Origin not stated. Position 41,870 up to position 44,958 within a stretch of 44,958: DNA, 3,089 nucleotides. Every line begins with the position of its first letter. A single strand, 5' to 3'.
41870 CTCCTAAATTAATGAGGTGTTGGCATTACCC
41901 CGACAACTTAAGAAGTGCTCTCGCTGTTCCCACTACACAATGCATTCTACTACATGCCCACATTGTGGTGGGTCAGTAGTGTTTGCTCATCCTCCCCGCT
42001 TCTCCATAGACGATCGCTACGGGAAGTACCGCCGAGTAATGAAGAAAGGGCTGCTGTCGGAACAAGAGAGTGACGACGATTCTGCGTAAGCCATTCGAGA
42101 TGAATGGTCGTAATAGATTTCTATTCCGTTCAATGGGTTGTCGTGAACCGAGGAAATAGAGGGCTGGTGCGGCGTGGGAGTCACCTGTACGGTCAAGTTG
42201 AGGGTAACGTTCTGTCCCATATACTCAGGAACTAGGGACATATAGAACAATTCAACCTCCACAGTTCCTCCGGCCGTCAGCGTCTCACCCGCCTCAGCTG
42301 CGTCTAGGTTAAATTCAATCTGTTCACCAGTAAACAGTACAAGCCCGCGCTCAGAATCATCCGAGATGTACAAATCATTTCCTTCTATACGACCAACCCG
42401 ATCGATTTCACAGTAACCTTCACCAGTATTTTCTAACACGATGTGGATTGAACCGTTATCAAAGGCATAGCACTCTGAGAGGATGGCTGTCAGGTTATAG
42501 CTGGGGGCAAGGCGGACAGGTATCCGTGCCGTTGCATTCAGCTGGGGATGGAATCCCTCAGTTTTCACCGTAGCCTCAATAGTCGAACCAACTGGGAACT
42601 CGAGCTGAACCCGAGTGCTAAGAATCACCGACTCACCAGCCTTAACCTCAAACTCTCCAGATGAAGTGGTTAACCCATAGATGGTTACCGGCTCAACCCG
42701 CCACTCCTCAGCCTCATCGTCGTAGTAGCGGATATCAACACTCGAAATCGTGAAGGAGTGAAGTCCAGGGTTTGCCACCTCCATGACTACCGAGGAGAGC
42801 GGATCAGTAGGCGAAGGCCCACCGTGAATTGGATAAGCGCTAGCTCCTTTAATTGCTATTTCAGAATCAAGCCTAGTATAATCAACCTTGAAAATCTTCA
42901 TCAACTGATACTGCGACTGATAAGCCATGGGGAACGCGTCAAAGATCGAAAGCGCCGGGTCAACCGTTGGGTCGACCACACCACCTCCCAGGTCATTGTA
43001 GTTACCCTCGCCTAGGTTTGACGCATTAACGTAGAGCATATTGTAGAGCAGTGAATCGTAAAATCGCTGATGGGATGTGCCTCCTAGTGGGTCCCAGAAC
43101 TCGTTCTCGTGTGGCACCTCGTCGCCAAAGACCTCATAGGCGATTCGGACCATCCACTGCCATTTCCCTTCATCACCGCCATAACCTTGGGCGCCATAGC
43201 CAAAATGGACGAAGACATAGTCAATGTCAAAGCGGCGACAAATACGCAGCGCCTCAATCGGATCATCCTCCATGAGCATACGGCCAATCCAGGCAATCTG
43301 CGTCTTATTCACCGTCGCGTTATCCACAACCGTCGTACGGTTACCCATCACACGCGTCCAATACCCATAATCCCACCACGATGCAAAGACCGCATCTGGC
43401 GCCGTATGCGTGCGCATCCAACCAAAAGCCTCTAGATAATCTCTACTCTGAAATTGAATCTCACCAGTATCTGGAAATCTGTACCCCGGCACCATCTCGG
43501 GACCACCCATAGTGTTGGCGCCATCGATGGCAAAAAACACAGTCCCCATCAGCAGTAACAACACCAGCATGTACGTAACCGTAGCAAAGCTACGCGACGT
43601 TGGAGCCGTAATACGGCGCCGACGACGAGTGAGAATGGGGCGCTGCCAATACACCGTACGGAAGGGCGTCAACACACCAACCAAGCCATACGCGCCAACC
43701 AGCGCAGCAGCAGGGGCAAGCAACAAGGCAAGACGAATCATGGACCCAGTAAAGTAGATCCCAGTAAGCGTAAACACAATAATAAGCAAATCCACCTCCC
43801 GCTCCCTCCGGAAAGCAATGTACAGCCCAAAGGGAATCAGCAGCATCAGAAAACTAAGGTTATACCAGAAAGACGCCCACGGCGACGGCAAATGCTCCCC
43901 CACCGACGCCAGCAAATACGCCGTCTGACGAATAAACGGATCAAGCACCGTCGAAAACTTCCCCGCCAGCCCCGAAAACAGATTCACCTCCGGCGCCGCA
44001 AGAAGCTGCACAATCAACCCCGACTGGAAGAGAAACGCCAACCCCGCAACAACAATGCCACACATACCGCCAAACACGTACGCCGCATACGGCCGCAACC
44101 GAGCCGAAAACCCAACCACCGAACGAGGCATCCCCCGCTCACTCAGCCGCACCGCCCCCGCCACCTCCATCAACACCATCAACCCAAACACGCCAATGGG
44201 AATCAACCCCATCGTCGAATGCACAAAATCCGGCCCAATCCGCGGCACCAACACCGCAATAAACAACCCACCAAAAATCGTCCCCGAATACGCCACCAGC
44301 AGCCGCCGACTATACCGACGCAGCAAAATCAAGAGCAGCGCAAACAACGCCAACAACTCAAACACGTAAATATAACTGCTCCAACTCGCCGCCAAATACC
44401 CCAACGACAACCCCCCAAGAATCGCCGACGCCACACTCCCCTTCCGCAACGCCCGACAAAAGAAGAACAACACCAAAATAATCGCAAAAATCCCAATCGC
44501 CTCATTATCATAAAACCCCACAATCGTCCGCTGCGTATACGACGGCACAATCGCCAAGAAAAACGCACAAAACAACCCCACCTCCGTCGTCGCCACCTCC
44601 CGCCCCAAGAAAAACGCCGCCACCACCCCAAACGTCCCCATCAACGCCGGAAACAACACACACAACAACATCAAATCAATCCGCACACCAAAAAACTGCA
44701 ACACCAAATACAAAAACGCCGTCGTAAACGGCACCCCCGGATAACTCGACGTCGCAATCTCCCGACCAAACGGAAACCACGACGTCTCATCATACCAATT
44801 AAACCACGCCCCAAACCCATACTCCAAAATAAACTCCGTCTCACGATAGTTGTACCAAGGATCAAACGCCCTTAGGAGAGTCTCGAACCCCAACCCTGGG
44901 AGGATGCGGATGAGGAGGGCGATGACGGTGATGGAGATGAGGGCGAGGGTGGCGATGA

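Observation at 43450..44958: Abrupt, strand-specific switches of synonymous-codon regime inside aglB (C-ending run, then 79 consecutive G/T-ending codons)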

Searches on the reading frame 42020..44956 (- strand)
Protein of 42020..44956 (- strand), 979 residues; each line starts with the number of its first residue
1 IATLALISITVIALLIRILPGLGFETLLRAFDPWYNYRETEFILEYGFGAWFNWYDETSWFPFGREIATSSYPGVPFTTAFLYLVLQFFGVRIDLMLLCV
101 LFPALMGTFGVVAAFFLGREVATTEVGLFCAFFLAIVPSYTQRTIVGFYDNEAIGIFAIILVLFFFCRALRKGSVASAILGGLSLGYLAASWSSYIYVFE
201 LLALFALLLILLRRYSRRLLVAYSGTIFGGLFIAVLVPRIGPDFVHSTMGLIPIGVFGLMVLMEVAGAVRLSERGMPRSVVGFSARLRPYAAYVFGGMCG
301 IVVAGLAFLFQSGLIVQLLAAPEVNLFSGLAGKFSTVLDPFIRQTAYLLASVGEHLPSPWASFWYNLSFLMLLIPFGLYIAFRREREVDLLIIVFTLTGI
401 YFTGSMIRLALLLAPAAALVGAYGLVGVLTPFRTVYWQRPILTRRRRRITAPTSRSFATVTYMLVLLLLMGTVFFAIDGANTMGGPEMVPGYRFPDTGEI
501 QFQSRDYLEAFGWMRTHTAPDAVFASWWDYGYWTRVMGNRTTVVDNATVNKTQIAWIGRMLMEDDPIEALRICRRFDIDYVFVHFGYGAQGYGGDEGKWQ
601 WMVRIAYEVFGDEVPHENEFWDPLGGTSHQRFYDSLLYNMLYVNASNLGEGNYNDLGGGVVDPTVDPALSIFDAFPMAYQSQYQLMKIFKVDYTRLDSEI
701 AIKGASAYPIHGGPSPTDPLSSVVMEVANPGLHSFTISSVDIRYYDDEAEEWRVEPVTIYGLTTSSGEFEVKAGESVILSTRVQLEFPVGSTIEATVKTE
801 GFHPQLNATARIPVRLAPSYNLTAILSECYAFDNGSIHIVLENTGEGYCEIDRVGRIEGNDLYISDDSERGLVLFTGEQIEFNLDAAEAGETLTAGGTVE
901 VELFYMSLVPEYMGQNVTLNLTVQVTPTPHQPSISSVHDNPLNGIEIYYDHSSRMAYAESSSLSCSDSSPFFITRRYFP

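Call 9: find_homologous_proteins(query=window:42020-44956:-)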
Query window:42020-44956:- (979 aa): 255 proteins with E <= 0.001 among 8000 candidates; the best 120 are listed.
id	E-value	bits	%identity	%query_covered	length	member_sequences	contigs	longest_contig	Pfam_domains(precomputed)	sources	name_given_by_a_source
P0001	0.0e+0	1589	86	82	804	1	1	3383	PF02516.21,PF21436.3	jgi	jgi:hypothetical protein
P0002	0.0e+0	1269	60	94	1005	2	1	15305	PF02516.21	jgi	-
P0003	0.0e+0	1262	57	100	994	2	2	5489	PF02516.21,PF13231.13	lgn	-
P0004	0.0e+0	1251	57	100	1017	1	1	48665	PF22627.1,PF02516.21,PF13231.13,PF21436.3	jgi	jgi:dolichyl-diphosphooligosaccharide--protein glycosyltransferase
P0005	0.0e+0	1248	57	98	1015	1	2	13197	PF22627.1,PF02516.21,PF13231.13,PF21436.3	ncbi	ncbi:MAG: STT3 domain-containing protein [Promethearchaeota archaeon]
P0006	0.0e+0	1240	56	100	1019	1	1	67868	PF22627.1,PF02516.21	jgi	jgi:dolichyl-diphosphooligosaccharide--protein glycosyltransferase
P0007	0.0e+0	1227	56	98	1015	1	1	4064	PF02516.21,PF13231.13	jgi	jgi:dolichyl-diphosphooligosaccharide--protein glycosyltransferase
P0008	0.0e+0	1207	55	98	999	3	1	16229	PF02516.21,PF21436.3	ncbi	-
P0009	0.0e+0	1205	56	99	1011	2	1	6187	PF02516.21,PF13231.13,PF21436.3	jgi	jgi:dolichyl-diphosphooligosaccharide--protein glycosyltransferase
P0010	0.0e+0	1199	54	100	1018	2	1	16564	PF02516.21,PF13231.13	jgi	jgi:dolichyl-diphosphooligosaccharide--protein glycosyltransferase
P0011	0.0e+0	1199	55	100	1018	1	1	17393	PF02516.21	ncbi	-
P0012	0.0e+0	1193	56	100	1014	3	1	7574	PF02516.21,PF13231.13,PF21436.3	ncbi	-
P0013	0.0e+0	1192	54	100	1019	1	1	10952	PF02516.21,PF13231.13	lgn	-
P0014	0.0e+0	1189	54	100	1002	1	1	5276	PF02516.21,PF21436.3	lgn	-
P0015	0.0e+0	1184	54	100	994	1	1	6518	PF02516.21,PF13231.13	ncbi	-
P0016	0.0e+0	1183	54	100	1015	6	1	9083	PF02516.21,PF13231.13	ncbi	ncbi:MAG: STT3 domain-containing protein [Candidatus Thorarchaeota archaeon]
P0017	0.0e+0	1182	53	100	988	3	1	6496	PF22627.1,PF02516.21,PF13231.13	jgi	jgi:dolichyl-diphosphooligosaccharide--protein glycosyltransferase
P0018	0.0e+0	1180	54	100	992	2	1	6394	PF02516.21,PF13231.13,PF21436.3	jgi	jgi:dolichyl-diphosphooligosaccharide--protein glycosyltransferase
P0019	0.0e+0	1180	54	100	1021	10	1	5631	PF02516.21,PF13231.13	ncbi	ncbi:MAG: STT3 domain-containing protein [Promethearchaeota archaeon]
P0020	0.0e+0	1179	56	94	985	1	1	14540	PF02516.21,PF13231.13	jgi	jgi:dolichyl-diphosphooligosaccharide--protein glycosyltransferase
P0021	0.0e+0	1177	54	100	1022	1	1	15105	PF02516.21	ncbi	ncbi:MAG: STT3 domain-containing protein [Candidatus Thorarchaeota archaeon]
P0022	0.0e+0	1176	54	100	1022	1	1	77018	PF02516.21,PF21436.3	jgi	jgi:dolichyl-diphosphooligosaccharide--protein glycosyltransferase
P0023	0.0e+0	1171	54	98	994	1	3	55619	PF02516.21,PF13231.13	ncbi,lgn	-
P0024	0.0e+0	1170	53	99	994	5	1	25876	PF02516.21,PF13231.13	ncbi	-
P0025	0.0e+0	1159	53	100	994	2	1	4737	PF02516.21,PF13231.13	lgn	-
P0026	0.0e+0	1154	53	98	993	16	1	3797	PF02516.21,PF13231.13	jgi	jgi:dolichyl-diphosphooligosaccharide--protein glycosyltransferase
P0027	0.0e+0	1154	52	100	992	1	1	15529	PF02516.21,PF13231.13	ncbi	-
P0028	0.0e+0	1146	53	100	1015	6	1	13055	PF02516.21,PF13231.13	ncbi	ncbi:MAG: STT3 domain-containing protein [Candidatus Thorarchaeota archaeon]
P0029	0.0e+0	1144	52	100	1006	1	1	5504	PF02516.21,PF13231.13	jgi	jgi:dolichyl-diphosphooligosaccharide--protein glycosyltransferase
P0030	0.0e+0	1142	52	100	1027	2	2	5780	PF22627.1,PF02516.21,PF13231.13,PF21436.3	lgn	-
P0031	0.0e+0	1135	52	100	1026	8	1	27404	PF22627.1,PF02516.21,PF13231.13,PF21436.3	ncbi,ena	-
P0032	0.0e+0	1117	55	92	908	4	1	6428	PF22627.1,PF02516.21,PF13231.13,PF21436.3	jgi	jgi:dolichyl-diphosphooligosaccharide--protein glycosyltransferase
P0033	2.4e-247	842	49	80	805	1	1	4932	PF22627.1,PF02516.21,PF21436.3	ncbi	-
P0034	4.0e-228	778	52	70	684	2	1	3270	PF02516.21,PF21436.3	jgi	-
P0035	1.7e-207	710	48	70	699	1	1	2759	PF22627.1,PF02516.21,PF21436.3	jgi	jgi:hypothetical protein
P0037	8.5e-169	582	47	61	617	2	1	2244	PF22627.1,PF21436.3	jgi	jgi:hypothetical protein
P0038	5.2e-167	576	42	70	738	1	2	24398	PF22627.1,PF02516.21,PF13231.13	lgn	-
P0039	5.5e-167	576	43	70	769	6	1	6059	PF22627.1,PF02516.21,PF13231.13,PF21436.3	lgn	-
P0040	5.6e-149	516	40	71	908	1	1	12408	PF27869.1,PF02516.21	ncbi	-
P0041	3.4e-145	504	40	70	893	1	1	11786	PF02516.21,PF21436.3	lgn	-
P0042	1.2e-144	502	39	71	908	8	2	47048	PF02516.21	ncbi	-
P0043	1.6e-144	502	39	71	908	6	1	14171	PF02516.21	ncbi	ncbi:MAG: STT3 domain-containing protein [Candidatus Thorarchaeota archaeon]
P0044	2.1e-144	501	38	72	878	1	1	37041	PF02516.21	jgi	jgi:dolichyl-diphosphooligosaccharide--protein glycosyltransferase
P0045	3.7e-144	500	39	71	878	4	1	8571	PF27869.1,PF02516.21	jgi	jgi:dolichyl-diphosphooligosaccharide--protein glycosyltransferase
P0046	6.0e-144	500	36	75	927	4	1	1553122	PF02516.21,PF13231.13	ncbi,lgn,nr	ncbi:MAG: glycosyltransferase family 39 protein [Candidatus Thorarchaeota archaeon]|nr:glycosyltrans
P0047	7.8e-144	499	39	70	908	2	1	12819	PF02516.21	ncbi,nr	ncbi:hypothetical protein EU519_01060 [Candidatus Thorarchaeota archaeon]|nr:MAG: hypothetical prote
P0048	1.6e-143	498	38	71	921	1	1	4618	PF02516.21,PF13231.13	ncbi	-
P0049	2.5e-143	498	40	71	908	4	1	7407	PF27869.1,PF02516.21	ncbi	ncbi:MAG: STT3 domain-containing protein [Candidatus Thorarchaeota archaeon]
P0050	1.4e-142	495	37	73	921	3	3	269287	PF02516.21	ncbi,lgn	-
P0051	2.3e-142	494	38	70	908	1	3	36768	PF02516.21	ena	-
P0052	5.3e-142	493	34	87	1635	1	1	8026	PF22627.1,PF02516.21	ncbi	ncbi:MAG: STT3 domain-containing protein, partial [Promethearchaeota archaeon]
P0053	6.0e-141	490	37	71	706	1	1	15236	PF27869.1,PF02516.21,PF21436.3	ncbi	ncbi:MAG: STT3 domain-containing protein, partial [Candidatus Thorarchaeota archaeon]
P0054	6.6e-141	490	37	71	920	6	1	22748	PF02516.21,PF13231.13,PF21436.3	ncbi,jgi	-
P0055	1.2e-140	489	37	71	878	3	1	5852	PF02516.21,PF21436.3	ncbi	ncbi:MAG: STT3 domain-containing protein [Candidatus Thorarchaeota archaeon]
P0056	3.4e-140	487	38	71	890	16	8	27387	PF02516.21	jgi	jgi:dolichyl-diphosphooligosaccharide--protein glycosyltransferase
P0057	5.5e-140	487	38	72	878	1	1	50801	PF02516.21,PF13231.13,PF21436.3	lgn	-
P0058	7.8e-140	486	38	68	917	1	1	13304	PF02516.21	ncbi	-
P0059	8.6e-140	486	38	71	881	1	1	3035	PF02516.21,PF13231.13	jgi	jgi:dolichyl-diphosphooligosaccharide--protein glycosyltransferase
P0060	1.8e-139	485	37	71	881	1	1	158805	PF02516.21,PF13231.13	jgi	jgi:dolichyl-diphosphooligosaccharide--protein glycosyltransferase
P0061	2.4e-139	484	37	72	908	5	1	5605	PF02516.21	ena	-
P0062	5.2e-139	483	38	71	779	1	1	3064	PF02516.21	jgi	jgi:dolichyl-diphosphooligosaccharide--protein glycosyltransferase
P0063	7.3e-139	483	38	72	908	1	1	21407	PF02516.21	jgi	jgi:dolichyl-diphosphooligosaccharide--protein glycosyltransferase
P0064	1.0e-138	482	38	70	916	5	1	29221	PF02516.21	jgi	jgi:dolichyl-diphosphooligosaccharide--protein glycosyltransferase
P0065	1.1e-138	482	37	71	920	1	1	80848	PF02516.21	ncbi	-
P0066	1.1e-138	482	37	71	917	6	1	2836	PF02516.21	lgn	-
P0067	1.2e-138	482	37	71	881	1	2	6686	PF02516.21,PF13231.13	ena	-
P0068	1.3e-138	482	38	71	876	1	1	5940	PF02516.21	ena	-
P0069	1.4e-138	482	36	74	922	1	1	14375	PF02516.21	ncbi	-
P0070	1.5e-138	482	37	72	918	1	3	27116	PF02516.21,PF13231.13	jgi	jgi:dolichyl-diphosphooligosaccharide--protein glycosyltransferase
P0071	3.7e-137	477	37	72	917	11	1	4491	PF02516.21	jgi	jgi:dolichyl-diphosphooligosaccharide--protein glycosyltransferase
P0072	6.8e-137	476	36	71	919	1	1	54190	PF02516.21,PF13231.13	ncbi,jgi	ncbi:MAG: STT3 domain-containing protein [Candidatus Thorarchaeota archaeon]|jgi:dolichyl-diphosphoo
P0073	1.6e-136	475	34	86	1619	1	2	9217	PF22627.1,PF02516.21,PF13231.13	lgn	-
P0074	2.1e-136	475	38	70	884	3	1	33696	PF02516.21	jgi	jgi:dolichyl-diphosphooligosaccharide--protein glycosyltransferase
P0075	2.7e-136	474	36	74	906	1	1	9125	PF02516.21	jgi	-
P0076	3.3e-136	474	37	71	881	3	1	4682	PF02516.21,PF13231.13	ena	-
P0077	4.2e-136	474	36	74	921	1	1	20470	PF02516.21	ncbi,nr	ncbi:MAG: STT3 domain-containing protein [Candidatus Thorarchaeota archaeon]|nr:STT3 domain-containi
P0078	4.4e-136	474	33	86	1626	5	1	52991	PF22627.1,PF02516.21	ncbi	ncbi:MAG: STT3 domain-containing protein [Candidatus Helarchaeota archaeon]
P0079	8.8e-136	473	37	71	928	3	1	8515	PF02516.21,PF13231.13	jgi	jgi:dolichyl-diphosphooligosaccharide--protein glycosyltransferase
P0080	2.3e-135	471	37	70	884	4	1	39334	PF02516.21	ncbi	-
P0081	5.1e-135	470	34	86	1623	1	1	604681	PF22627.1,PF02516.21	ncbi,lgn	-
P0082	7.3e-135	470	36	75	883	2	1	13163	PF02516.21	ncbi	-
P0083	1.4e-134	469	37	72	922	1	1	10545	PF02516.21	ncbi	-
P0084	1.1e-133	466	35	74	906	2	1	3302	PF02516.21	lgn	-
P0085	5.9e-133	463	35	85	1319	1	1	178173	PF00932.26,PF02516.21,PF22544.3,PF21436.3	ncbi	ncbi:MAG: hypothetical protein Kow0069_08190 [Promethearchaeota archaeon]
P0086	2.6e-132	461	36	71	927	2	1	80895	PF02516.21,PF13231.13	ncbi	-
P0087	6.3e-132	460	40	65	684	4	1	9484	PF22627.1,PF02516.21,PF13231.13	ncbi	ncbi:MAG: STT3 domain-containing protein, partial [Candidatus Hodarchaeota archaeon]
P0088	5.4e-131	457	36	71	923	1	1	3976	PF02516.21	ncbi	-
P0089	3.0e-129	451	36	71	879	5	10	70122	PF02516.21,PF13231.13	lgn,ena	-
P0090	1.9e-124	435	33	88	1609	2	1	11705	PF02516.21,PF13231.13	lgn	-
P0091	8.9e-124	433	34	80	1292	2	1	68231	PF02516.21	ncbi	-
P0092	2.3e-123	432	35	74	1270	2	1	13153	PF02516.21,PF13231.13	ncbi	-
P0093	6.0e-122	427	33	81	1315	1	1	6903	PF02516.21,PF21436.3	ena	-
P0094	1.6e-121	426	33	86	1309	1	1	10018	PF02516.21,PF13231.13,PF21436.3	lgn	-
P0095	1.8e-121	425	33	88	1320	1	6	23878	PF22627.1,PF02516.21,PF13231.13,PF21436.3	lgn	-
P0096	2.1e-121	425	32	89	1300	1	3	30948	PF02516.21,PF13231.13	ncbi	ncbi:MAG: STT3 domain-containing protein [Promethearchaeota archaeon]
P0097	1.5e-119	419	33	81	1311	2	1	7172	PF02516.21,PF21436.3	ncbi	-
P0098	3.5e-119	418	33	85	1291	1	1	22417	PF02516.21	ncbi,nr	ncbi:MAG: hypothetical protein GF317_12080, partial [Candidatus Lokiarchaeota archaeon]|nr:hypotheti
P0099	4.3e-118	414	32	87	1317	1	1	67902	PF02516.21,PF21436.3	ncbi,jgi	ncbi:MAG: STT3 domain-containing protein [Promethearchaeota archaeon]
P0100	1.3e-117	413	32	91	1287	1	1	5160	PF02516.21,PF13231.13,PF21436.3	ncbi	-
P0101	1.5e-117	412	33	76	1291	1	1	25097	PF22627.1,PF02516.21,PF21436.3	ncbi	-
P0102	1.6e-117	412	35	70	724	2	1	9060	PF02516.21,PF13231.13,PF21436.3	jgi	jgi:dolichyl-diphosphooligosaccharide--protein glycosyltransferase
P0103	5.5e-116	407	34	70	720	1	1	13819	PF02516.21,PF21436.3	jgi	-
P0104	5.8e-116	407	32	90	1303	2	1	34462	PF02516.21,PF13231.13,PF21436.3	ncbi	-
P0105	5.1e-115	404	31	87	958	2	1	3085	PF02516.21,PF21436.3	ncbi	ncbi:MAG: STT3 domain-containing protein, partial [Promethearchaeia archaeon]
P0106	1.2e-114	403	32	90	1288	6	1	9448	PF02516.21,PF13231.13,PF21436.3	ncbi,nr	ncbi:MAG TPA: hypothetical protein ENH75_12955 [archaeon]|nr:hypothetical protein [archaeon]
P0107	1.2e-114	403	32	88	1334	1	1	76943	PF02516.21,PF22544.3,PF13231.13,PF21436.3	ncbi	ncbi:MAG: STT3 domain-containing protein [Promethearchaeota archaeon]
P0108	1.8e-114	402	34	70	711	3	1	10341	PF02516.21,PF13231.13,PF21436.3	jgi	-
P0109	4.0e-114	401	31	87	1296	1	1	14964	PF02516.21,PF13231.13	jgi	jgi:dolichyl-diphosphooligosaccharide--protein glycosyltransferase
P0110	6.3e-114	400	35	72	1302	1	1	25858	PF02516.21,PF13231.13,PF21436.3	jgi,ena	-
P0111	7.0e-114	400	31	92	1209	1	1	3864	PF02516.21,PF21436.3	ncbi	-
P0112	1.1e-113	400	32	91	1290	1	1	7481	PF02516.21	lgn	-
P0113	1.2e-113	399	33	87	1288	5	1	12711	PF22627.1,PF02516.21,PF13231.13,PF21436.3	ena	-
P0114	1.6e-113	399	31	90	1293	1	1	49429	PF02516.21,PF13231.13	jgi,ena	-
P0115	2.0e-113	399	32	83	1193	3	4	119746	PF02516.21,PF21436.3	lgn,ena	-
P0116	1.9e-112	396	32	87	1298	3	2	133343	PF02516.21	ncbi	ncbi:MAG: STT3 domain-containing protein [Promethearchaeota archaeon]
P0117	2.4e-112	395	31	89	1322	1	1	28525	PF02516.21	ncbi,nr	ncbi:MAG: hypothetical protein GF383_00630 [Candidatus Lokiarchaeota archaeon]|nr:hypothetical prote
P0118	5.6e-112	394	35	71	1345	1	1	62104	PF22627.1,PF02516.21,PF13231.13,PF21436.3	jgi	jgi:dolichyl-diphosphooligosaccharide--protein glycosyltransferase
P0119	6.0e-112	394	32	89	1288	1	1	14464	PF02516.21,PF21436.3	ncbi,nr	ncbi:MAG: hypothetical protein GF364_10630 [Candidatus Lokiarchaeota archaeon]|nr:hypothetical prote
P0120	7.3e-112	394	32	90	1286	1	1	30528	PF22627.1,PF02516.21,PF13231.13,PF21436.3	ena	-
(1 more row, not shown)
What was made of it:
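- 42017..44958 (-): aglB/STT3 oligosaccharyltransferase gene. It is truncated at its 5' end by the window edge (979 codons plus stop). The true start lies about 30 codons beyond 44958. 255 homologues carry Pfam STT3 PF02516 (call 9).
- On AglB/STT3 oligosaccharyltransferase (the gene that carries the finding): 255 homologues at E<=1e-3, the top ones with PF02516/PF21436 and named dolichyl-diphosphooligosaccharide-protein glycosyltransferase (call 9).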

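Call 10: find_encoding_contigs(protein=P0001, flank=10000, max_places=3)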
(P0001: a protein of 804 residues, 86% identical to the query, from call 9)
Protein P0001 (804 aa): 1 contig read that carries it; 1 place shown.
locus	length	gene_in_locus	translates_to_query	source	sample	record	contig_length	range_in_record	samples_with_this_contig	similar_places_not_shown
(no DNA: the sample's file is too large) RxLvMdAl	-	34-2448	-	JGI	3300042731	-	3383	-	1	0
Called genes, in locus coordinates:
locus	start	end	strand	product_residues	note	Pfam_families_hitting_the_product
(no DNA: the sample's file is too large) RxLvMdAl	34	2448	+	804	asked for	PF02516:STT3, PF21436:STT3-PglB_core (weak)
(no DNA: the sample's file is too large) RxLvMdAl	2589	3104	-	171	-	PF07541:EIF_2_alpha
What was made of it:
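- Tried and rejected: It could not be fetched (call 10).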

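Call 11: find_encoding_contigs(protein=P0002, flank=10000, max_places=3)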
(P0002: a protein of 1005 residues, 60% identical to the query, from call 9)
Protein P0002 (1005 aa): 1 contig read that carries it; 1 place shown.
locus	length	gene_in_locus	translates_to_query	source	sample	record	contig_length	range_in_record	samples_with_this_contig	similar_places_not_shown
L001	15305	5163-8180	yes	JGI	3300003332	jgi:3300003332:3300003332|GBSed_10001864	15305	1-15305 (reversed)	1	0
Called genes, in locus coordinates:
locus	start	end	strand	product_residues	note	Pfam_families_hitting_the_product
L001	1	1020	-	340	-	?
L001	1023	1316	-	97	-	PF13187:Fer4_9 (faint), PF13484:Fer4_16 (faint), PF25160:LdpA_Fe-S-bd (faint), PF00037:Fer4 (weak), PF12797:Fer4_2 (weak), PF14697:Fer4_21, PF12838:Fer4_7, PF00037:Fer4 (weak), +3 more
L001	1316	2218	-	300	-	PF02754:CCG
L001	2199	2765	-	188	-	PF13183:Fer4_8, PF13237:Fer4_10, PF12838:Fer4_7 (weak), PF13187:Fer4_9, PF13534:Fer4_17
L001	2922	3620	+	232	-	-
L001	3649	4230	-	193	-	-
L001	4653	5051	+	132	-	PF01597:GCV_H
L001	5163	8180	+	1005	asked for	PF02516:STT3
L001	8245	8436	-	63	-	PF04135:Nop10p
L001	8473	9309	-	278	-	PF00575:S1, PF07541:EIF_2_alpha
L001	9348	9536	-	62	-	PF01667:Ribosomal_S27e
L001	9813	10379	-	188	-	PF22090:Gins51_C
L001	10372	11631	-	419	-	PF01896:DNA_primase_S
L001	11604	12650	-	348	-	PF04104:DNA_primase_lrg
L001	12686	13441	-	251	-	PF00705:PCNA_N, PF02747:PCNA_C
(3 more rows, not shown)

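Call 12: find_encoding_contigs(protein=P0004, flank=10000, max_places=3)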
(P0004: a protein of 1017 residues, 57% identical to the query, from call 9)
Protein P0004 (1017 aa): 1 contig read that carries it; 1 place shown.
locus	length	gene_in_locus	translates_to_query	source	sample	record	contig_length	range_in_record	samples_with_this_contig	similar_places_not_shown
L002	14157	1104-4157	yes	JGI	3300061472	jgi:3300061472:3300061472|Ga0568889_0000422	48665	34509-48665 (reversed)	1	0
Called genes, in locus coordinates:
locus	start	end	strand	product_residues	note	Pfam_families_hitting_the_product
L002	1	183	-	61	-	?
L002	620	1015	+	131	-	PF01597:GCV_H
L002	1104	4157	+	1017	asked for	PF02516:STT3, PF13231:PMT_2 (weak), PF22627:AglB_core-like (faint), PF21436:STT3-PglB_core (weak)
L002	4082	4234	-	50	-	PF04135:Nop10p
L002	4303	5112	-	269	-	PF00575:S1, PF07541:EIF_2_alpha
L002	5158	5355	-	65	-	PF01667:Ribosomal_S27e, PF08271:Zn_Ribbon_TF (weak)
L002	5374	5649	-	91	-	PF00935:Ribosomal_L44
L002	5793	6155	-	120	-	PF22090:Gins51_C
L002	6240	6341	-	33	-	-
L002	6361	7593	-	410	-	PF01896:DNA_primase_S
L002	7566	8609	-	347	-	PF04104:DNA_primase_lrg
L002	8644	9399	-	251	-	PF00705:PCNA_N, PF02144:Rad1 (weak), PF02747:PCNA_C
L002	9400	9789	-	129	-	-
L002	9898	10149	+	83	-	-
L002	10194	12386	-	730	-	PF02359:CDC48_N, PF02933:CDC48_2, PF00004:AAA, PF05496:RuvB_N (weak), PF07724:AAA_2 (weak), PF17862:AAA_lid_3, PF00004:AAA, PF17862:AAA_lid_3, +18 more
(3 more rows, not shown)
